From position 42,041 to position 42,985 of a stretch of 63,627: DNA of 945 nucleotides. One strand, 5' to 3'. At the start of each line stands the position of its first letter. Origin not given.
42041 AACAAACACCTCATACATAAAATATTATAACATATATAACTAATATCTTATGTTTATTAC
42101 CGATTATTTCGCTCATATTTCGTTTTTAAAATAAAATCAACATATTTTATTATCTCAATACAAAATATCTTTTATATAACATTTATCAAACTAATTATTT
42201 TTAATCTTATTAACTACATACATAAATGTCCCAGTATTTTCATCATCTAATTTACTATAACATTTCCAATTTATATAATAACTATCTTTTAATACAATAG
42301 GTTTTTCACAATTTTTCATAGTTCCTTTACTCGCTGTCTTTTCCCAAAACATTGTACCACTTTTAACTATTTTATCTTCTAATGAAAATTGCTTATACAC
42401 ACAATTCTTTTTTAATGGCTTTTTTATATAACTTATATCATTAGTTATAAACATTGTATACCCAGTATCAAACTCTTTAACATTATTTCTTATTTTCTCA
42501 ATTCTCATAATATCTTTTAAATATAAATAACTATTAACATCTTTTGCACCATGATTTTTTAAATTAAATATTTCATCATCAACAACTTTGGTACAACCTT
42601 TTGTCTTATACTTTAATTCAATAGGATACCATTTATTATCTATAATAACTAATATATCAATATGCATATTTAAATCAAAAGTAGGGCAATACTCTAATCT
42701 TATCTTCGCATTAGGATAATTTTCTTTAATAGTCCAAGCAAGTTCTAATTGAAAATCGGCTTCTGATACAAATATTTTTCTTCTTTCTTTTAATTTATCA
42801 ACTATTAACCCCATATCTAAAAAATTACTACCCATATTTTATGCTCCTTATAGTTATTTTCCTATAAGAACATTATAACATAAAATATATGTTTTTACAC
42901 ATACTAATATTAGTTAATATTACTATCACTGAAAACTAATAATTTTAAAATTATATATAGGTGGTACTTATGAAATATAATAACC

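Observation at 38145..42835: Four-gene cargo module (PD-(D/E)xK nuclease, HhH-GPD-like protein, stand-alone macro domain, membrane-anchored KAP NTPase): candidate undescribed defence system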

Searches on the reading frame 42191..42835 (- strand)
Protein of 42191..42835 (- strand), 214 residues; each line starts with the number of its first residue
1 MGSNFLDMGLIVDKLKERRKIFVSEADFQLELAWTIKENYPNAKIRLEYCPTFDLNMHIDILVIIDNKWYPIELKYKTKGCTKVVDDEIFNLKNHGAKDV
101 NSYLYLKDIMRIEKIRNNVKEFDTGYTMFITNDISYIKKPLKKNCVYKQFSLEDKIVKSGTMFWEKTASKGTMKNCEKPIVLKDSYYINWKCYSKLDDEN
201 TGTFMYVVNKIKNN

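Call 3: search_protein_families(library=pfam, proteins=[window:42191-42835:-], max_evalue=0.1)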
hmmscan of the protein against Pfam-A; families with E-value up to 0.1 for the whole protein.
window:42191-42835:- (214 aa): 0 families

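Call 4: search_protein_families(library=padloc, proteins=[window:42191-42835:-], max_evalue=0.1)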
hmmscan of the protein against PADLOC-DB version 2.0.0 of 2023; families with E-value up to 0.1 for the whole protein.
window:42191-42835:- (214 aa): 0 families

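Call 5: search_protein_families(library=ncbifam, proteins=[window:42191-42835:-], max_evalue=0.1)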
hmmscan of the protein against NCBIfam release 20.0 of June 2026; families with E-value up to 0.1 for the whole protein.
window:42191-42835:- (214 aa): 0 families

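Call 6: search_protein_families(library=phrogs, proteins=[window:42191-42835:-], max_evalue=0.01)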
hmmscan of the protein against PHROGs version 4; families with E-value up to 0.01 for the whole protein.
window:42191-42835:- (214 aa): 0 families

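Call 9: search_solved_structures(query=window:42191-42835:-, max_evalue=10, show_alignments=2)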
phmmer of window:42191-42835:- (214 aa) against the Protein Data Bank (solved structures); distinct sequences matched with E-value up to 10: 1.
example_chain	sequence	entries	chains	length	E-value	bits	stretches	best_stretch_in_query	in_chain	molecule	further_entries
3li8_A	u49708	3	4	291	0.4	13.7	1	112-154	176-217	Hypothetical sensory transduction histidine kinase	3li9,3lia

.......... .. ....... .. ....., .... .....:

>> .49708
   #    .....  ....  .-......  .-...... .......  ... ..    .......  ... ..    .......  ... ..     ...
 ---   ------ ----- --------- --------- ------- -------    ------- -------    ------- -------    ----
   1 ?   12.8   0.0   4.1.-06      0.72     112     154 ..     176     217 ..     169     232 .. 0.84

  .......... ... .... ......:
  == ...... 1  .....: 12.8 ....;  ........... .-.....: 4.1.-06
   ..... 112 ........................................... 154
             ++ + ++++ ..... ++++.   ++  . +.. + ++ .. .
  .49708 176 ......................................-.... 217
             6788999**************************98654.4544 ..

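Call 22: find_homologous_proteins(query=window:42191-42835:-, max_evalue=0.001)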
Query window:42191-42835:- (214 aa): 484 proteins with E <= 0.001 among 559 candidates; the best 120 are listed.
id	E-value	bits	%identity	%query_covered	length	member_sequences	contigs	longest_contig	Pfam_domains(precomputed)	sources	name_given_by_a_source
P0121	3.4e-137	473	98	100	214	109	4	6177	-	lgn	-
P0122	3.9e-133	460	96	100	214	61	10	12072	-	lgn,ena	-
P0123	4.1e-122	424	88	99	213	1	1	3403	-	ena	-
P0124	5.7e-122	423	87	100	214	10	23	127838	-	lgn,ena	-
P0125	2.3e-120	418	87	99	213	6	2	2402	-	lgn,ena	-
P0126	1.4e-115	402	82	100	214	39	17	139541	-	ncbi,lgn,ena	-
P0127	3.3e-115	401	84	100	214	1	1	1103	-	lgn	-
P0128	3.4e-115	401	81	100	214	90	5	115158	-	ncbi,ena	-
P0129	1.8e-114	399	82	100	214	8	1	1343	-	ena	-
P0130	1.3e-113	396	80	100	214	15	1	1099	-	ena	-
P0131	2.5e-113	395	80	100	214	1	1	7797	-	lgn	-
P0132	5.1e-113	394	81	100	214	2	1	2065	-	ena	-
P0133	2.6e-102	359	75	98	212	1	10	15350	-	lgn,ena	-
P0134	7.9e-102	358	75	98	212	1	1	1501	-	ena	-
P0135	4.5e-101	355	83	86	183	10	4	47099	-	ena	-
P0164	2.7e-93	330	68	97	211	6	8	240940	-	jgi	-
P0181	1.7e-90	320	70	96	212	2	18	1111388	-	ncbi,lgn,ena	-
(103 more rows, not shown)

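Call 28: search_solved_structures(query=A2, max_evalue=10, show_alignments=3)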
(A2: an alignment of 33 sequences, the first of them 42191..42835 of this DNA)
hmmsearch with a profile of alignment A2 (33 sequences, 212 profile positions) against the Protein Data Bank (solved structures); distinct sequences matched with E-value up to 10: 1.
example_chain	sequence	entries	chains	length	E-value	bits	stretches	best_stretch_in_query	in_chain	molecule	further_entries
4a5z_A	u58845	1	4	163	1.1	12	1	105-151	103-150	MIT DOMAIN-CONTAINING PROTEIN 1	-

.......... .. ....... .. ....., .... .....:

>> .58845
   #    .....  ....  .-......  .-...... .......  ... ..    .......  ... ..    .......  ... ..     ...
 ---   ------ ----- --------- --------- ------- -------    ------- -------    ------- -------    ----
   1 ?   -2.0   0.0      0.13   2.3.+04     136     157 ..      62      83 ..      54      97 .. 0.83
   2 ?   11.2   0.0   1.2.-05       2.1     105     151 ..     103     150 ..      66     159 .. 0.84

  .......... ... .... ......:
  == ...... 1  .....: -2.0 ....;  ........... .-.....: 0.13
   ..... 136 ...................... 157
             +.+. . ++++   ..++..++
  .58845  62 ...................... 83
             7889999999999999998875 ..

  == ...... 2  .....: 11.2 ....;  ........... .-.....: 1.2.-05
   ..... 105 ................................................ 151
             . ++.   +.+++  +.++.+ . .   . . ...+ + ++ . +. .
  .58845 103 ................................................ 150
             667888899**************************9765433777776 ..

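Call 34: predict_structure(alignment_id=A2)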
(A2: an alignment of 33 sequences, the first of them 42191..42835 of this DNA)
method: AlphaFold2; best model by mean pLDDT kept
length: 214 residues; sequences in the alignment: 33
mean_pLDDT: 95.2   pTM: 0.91
mean pLDDT of the five models: 95.2, 94.9, 94.2, 94.2, 94.0
residues with pLDDT >= 90: 197; 70-90: 14; 50-70: 1; < 50: 2
segments of 3 or more residues with pLDDT < 50: none
pLDDT, mean of each block of 10 residues (from residue 1): 78 97 97 98 98 97 98 97 95 90 98 98 98 95 90 98 95 94 98 95 97 92
secondary structure, 60 per line:
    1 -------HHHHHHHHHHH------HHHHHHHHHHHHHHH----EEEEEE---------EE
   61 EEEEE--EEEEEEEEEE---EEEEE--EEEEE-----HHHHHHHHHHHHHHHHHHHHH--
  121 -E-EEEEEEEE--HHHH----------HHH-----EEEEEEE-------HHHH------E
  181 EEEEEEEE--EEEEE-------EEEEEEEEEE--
elements in order: H8-18 H25-39 E44-49 E59-65 E68-77 E81-85 E88-92 H98-118 E124-131 H134-137 E156-162 H170-173 E180-188 E191-195 E203-212

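Call 38: fold_search(model_id=the predicted structure, library=pdb)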
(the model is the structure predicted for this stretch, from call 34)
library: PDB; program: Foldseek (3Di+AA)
matches with E <= 10: 358; with E <= 0.001: 1
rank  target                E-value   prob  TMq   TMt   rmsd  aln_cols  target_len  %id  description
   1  8j2f_A                9.8e-04  0.60  0.25  0.18  15.6       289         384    9  Human neutral shpingomyelinase (released 2023-12-06)
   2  1rzn_A                5.0e-02  0.44  0.21  0.27   9.0       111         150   11  Crystal Structure of Penicillin-binding protein-related factor A from Bacillus Subtilis. (released 2004-11-30)
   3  1kc6_B                5.3e-02  0.11  0.14  0.12  16.3       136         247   10  HincII Bound to Cognate DNA (released 2001-12-07)
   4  3e45_B                5.3e-02  0.10  0.14  0.12  16.0       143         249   11  Q138F HincII bound to Noncognate DNA (GTGCAC) and Ca2+ (released 2008-08-26)
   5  2gig_B                6.3e-02  0.14  0.14  0.13  16.1       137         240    9  Alteration of sequence specificity of the type II restriction endonuclease HINCII through an indirect readout mechanis (released 2006-07-18)
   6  5zyt_A                7.2e-02  0.25  0.22  0.22  14.2       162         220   11  Crystal structure of human MGME1 with 3' overhang double strand DNA3 (released 2018-09-19)
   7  2gii_A                7.6e-02  0.13  0.15  0.13  15.8       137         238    9  Q138F HincII bound to cognate DNA GTTAAC (released 2006-07-18)
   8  5zyt_C                8.1e-02  0.30  0.19  0.19   8.6       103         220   12  Crystal structure of human MGME1 with 3' overhang double strand DNA3 (released 2018-09-19)
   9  3ebc_A                8.6e-02  0.14  0.15  0.13  15.7       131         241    9  Structure of N141A HincII with Cognate DNA (released 2008-12-23)
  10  3r95_A                8.6e-02  0.10  0.17  0.20  12.5       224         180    8  Crystal structure of Microcin C7 self immunity acetyltransferase MccE in complex with Acetyl-CoA (released 2011-04-20)
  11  3e43_B                8.6e-02  0.08  0.13  0.12  15.1       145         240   12  Q138F HincII bound to GTTAAC and cocrystallized with 2.5 mM MgCl2 (released 2008-08-26)
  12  3ebc_B                9.2e-02  0.41  0.25  0.23   9.1       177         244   10  Structure of N141A HincII with Cognate DNA (released 2008-12-23)
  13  2gij_B                9.2e-02  0.08  0.13  0.12  15.2       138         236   12  Q138F HincII bound to cognate DNA GTTAAC and Ca2+ (released 2006-07-18)
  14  3e44_B                9.7e-02  0.08  0.13  0.12  15.2       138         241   12  Q138F HincII bound to cleaved DNA (GTT | AAC) and Mn2+ (released 2008-08-26)
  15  4fva_D                1.0e-01  0.13  0.26  0.24  13.2       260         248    8  Crystal structure of truncated Caenorhabditis elegans TDP2 (released 2012-10-31)
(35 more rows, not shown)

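Call 40: find_encoding_contigs(protein=P0181, flank=8000, max_places=4)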
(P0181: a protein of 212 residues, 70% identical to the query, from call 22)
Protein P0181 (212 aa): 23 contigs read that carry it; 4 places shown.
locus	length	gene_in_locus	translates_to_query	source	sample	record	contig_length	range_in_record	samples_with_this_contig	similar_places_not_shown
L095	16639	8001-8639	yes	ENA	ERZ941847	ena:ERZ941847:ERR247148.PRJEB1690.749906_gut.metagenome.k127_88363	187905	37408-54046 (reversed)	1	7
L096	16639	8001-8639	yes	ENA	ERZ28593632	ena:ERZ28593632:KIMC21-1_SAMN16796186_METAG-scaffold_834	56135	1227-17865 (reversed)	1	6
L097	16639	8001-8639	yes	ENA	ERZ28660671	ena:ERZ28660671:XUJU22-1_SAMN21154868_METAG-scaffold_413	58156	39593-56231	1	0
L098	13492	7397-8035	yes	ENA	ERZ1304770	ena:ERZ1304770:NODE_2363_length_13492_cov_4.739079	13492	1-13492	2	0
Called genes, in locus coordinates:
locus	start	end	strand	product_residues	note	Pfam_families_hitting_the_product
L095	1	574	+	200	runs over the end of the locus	-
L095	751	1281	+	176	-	PF15595:Imm51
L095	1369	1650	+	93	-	-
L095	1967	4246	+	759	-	PF26593:TraC-like (weak), PF11130:TraC_F_IV (weak), PF19044:P-loop_TraG, PF01935:DUF87, PF12846:AAA_10 (weak), PF13401:AAA_22 (faint)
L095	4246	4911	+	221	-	PF01551:Peptidase_M23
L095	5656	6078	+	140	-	PF21983:NikA-like (weak)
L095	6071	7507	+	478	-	PF18555:MobL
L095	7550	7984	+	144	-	-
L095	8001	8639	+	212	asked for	-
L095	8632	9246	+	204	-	-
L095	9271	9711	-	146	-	PF04545:Sigma70_r4 (faint), PF12844:HTH_19 (weak), PF13443:HTH_26 (weak), PF13560:HTH_31, PF01381:HTH_3, PF13560:HTH_31 (weak), PF01381:HTH_3, PF12844:HTH_19, +3 more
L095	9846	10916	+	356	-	-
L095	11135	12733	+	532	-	PF02534:T4SS-DNA_transf, PF10412:TrwB_AAD_bind, PF12696:TraG-D_C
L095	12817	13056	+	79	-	-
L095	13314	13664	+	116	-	PF00903:Glyoxalase, PF12681:Glyoxalase_2 (weak)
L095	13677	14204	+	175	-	PF03551:PadR, PF13601:HTH_34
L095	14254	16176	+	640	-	PF00009:GTP_EFTU, PF01926:MMR_HSR1 (weak), PF22042:EF-G_D2, PF14492:EFG_III, PF03764:EFG_IV, PF00679:EFG_C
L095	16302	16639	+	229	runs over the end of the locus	-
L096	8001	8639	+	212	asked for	-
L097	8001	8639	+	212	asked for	-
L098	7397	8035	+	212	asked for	-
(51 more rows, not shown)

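Call 41: find_encoding_contigs(protein=P0164, flank=8000, max_places=4)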
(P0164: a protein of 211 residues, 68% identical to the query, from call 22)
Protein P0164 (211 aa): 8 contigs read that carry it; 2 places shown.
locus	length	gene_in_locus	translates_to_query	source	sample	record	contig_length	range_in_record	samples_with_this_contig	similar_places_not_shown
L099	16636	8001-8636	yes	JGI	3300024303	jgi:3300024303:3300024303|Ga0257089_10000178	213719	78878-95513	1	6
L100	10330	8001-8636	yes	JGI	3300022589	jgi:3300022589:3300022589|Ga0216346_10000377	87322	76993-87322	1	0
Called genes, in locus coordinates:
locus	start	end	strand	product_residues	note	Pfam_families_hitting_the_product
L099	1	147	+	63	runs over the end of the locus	-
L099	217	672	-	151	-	PF03118:RNA_pol_A_CTD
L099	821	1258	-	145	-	-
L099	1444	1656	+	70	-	PF13443:HTH_26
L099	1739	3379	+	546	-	PF01555:N6_N4_Mtase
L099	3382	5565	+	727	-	PF00270:DEAD, PF04851:ResIII, PF27151:YagJ (faint)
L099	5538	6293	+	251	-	-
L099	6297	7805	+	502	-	-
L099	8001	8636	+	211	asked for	-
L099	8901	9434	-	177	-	-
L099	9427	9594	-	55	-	-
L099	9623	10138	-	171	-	PF06114:Peptidase_M78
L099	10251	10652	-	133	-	PF12844:HTH_19, PF13560:HTH_31, PF01381:HTH_3, PF13443:HTH_26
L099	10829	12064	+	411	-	PF00817:IMS, PF21999:IMS_HHH_1 (faint), PF11799:IMS_C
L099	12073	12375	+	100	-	-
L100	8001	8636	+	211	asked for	-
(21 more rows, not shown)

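Call 84: fold_search(model_id=the predicted structure, library=viral)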
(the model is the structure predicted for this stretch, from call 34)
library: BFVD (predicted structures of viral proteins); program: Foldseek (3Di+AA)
matches with E <= 10: 691; with E <= 0.001: 0
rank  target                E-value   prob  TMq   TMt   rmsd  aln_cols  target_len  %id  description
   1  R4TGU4                1.9e-03  1.00  0.36  0.55   5.0       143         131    9  PD-(D/E)XK nuclease [Halogranum tailed virus 1]
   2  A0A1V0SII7            3.1e-03  0.77  0.21  0.06   8.1       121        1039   15  Uncharacterized protein [Klosneuvirus KNV1]
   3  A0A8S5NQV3            4.5e-03  0.54  0.20  0.12  13.2       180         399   12  PD-(D/E)XK nuclease superfamily protein [Myoviridae sp. ctj3P51]
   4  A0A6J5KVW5            6.5e-03  0.94  0.24  0.26   9.7       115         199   11  COG5377 Phage-related protein, predicted endonuclease [uncultured Caudovirales phage]
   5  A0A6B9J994            6.9e-03  0.18  0.17  0.11  23.4       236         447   10  (no name in the UniProt tables at hand)
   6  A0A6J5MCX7            9.4e-03  0.80  0.25  0.21  13.8       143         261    9  PD-(D/E)XK nuclease superfamily [uncultured Caudovirales phage]
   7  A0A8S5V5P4            1.0e-02  0.51  0.13  0.09   9.6        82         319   15  PD-(D/E)XK nuclease superfamily protein [Myoviridae sp. ct4uh47]
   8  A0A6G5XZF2            1.1e-02  0.89  0.26  0.24   8.4       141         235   13  (no name in the UniProt tables at hand)
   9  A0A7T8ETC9            1.3e-02  0.87  0.27  0.23   8.3       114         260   13  (no name in the UniProt tables at hand)
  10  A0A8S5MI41            1.4e-02  0.77  0.23  0.31  12.1       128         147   15  Penicillin-binding protein-related factor A [Siphoviridae sp. ct7es18]
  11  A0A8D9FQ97            1.4e-02  0.54  0.23  0.20  12.2       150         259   13  Putative exonuclease [uncultured marine phage]
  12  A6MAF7                1.7e-02  0.91  0.22  0.14   5.3        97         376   12  Gp092 [Lactococcus phage KSY1]
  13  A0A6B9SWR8            1.7e-02  0.77  0.21  0.26   8.0       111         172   12  Uncharacterized protein [Vibrio phage VH1_2019]
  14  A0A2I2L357            2.1e-02  0.97  0.27  0.14   6.6        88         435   16  Uncharacterized protein [Orpheovirus IHUMI-LCC2]
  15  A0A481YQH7            2.1e-02  0.80  0.24  0.21  11.0       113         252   12  Exonuclease [Pithovirus LCDPAC02]
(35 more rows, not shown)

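Call 87: search_protein_families(library=pfam, proteins=[L095:8632-9246:+], max_evalue=0.05)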
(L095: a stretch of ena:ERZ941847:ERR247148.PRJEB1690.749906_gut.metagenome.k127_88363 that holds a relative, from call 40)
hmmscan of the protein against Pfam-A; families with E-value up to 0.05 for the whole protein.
L095:8632-9246:+ (204 aa): 2 families
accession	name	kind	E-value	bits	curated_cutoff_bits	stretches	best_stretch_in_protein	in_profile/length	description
PF00326.27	Peptidase_S9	-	0.0031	17.5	22.6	0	75-133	41-99/213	Prolyl oligopeptidase family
PF12146.15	Hydrolase_4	-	0.033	13.9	27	0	79-132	59-111/239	Serine aminopeptidase, S33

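Call 91: search_dna_similar(query=window:42191-42835:-, collection=phages, mode=protein, max_rows=12)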
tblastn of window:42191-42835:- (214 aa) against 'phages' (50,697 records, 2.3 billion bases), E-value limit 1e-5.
No match.

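Call 92: search_dna_similar(query=window:42191-42835:-, collection=plasmids, mode=protein, max_rows=12)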
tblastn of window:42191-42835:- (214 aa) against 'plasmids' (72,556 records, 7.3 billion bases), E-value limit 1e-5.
Records with a match: 14; places in all: 15; records where one place covers at least 80% of the query: 14.
Best place of each record, by identity: <60% 14.
By first word of the organism name: Prescottella 3; Rhodococcus 3; Paracoccus 2; Peptoclostridium 1; Sphingobium 1; Halorarius 1; Halocatena 1; Actinacidiphila 1; Natrinema 1.
By predicted mobility (MOB-suite, as given by PLSDB): non-mobilizable 14.
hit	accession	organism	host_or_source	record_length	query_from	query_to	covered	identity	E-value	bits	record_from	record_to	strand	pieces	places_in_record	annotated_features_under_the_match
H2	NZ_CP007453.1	Peptoclostridium acidaminophilum DSM 3953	black mud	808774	6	193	88%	41.5%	1e-36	142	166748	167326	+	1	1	hypothetical protein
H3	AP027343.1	Sphingobium sp. TomTYG74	-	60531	3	207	96%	35.1%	7e-30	123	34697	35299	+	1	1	hypothetical protein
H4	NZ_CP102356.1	Paracoccus sp. SMMA_5_TC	pure culture,Lotus pond, a sulfur-borax ...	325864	6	197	90%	32.8%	3e-26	112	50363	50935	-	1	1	hypothetical protein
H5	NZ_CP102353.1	Paracoccus sp. SMMA_5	pure culture,Lotus pond, a sulfur-borax ...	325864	6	197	90%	32.8%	3e-26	112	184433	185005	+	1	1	hypothetical protein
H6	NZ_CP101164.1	Halorarius halobius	cell culture,salt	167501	3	194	90%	31.5%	8e-18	88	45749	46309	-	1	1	hypothetical protein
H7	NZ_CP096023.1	Halocatena salina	cell culture,sediment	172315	15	198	86%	31.2%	7e-19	91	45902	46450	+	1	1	hypothetical protein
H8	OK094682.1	Prescottella equi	Equus caballus,Culture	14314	2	198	92%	26.4%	5e-13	74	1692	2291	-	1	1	putative nuclease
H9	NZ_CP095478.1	Prescottella equi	Equus caballus,Culture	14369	2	198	92%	26.4%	5e-13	74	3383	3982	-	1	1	hypothetical protein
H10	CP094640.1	Prescottella equi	clinical isolates,clinical isolates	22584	2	198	92%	26.4%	6e-13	74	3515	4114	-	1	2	hypothetical protein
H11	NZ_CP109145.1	Actinacidiphila glaucinigra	-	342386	11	196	87%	26.6%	4e-12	72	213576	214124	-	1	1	hypothetical protein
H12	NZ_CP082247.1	Natrinema sp. SYSU A 869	cell culture,salt lake sediment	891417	6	195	89%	25.1%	4e-10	66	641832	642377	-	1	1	hypothetical protein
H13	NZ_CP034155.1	Rhodococcus sp. NJ-530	Antarctic sea ice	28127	12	194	86%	23.2%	1e-9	64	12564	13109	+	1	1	hypothetical protein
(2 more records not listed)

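Call 93: get_annotated_region(hit=H2, flank=5000)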
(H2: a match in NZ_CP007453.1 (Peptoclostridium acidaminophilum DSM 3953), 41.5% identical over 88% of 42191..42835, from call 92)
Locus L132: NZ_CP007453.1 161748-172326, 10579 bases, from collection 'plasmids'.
description: Peptoclostridium acidaminophilum DSM 3953 strain al-2 plasmid EAL2_808p, complete sequence
organism: Peptoclostridium acidaminophilum DSM 3953 (NCBI taxid 1286171)
taxonomy: Bacteria; Bacillota; Clostridia; Peptostreptococcales; Peptoclostridiaceae; Peptoclostridium; Peptoclostridium acidaminophilum; Peptoclostridium acidaminophilum DSM 3953
host: -; source: black mud; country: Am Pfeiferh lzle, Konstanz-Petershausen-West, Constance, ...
typing (MOB-suite, as given by PLSDB): non-mobilizable
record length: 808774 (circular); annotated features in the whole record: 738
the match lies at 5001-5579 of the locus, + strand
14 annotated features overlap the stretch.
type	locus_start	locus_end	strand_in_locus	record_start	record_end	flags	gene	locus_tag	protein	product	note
CDS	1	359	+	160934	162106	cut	metK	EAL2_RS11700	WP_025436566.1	methionine adenosyltransferase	GO:0006556 - S-adenosylmethionine biosynthetic process [Evidence IEA]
CDS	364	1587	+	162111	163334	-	-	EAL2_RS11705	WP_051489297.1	site-specific DNA-methyltransferase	-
CDS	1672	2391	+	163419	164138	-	-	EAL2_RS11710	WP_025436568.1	hypothetical protein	-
CDS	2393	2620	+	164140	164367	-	-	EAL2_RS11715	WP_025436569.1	DUF4314 domain-containing protein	-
CDS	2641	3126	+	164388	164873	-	-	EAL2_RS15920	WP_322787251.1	DUF5049 domain-containing protein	-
CDS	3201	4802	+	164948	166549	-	-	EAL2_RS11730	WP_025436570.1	terminase large subunit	-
CDS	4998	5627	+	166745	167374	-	-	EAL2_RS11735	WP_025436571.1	hypothetical protein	-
CDS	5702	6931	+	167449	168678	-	-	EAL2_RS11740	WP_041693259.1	phage portal protein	GO:0019068 - virion assembly [Evidence IEA]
CDS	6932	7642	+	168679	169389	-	-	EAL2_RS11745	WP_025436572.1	head maturation protease, ClpP-related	GO:0046797 - viral procapsid maturation [Evidence IEA]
CDS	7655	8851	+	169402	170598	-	-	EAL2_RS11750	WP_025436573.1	phage major capsid protein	GO:0019068 - virion assembly [Evidence IEA]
CDS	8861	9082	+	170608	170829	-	-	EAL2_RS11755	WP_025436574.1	Head fiber protein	-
CDS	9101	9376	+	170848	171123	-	-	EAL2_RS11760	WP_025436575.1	head-tail connector protein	GO:0016032 - viral process [Evidence IEA]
CDS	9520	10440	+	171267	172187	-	-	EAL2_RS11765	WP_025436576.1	nuclease-related domain-containing protein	-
CDS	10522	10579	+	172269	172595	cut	-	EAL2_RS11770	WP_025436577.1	phage head closure protein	GO:0019068 - virion assembly [Evidence IEA]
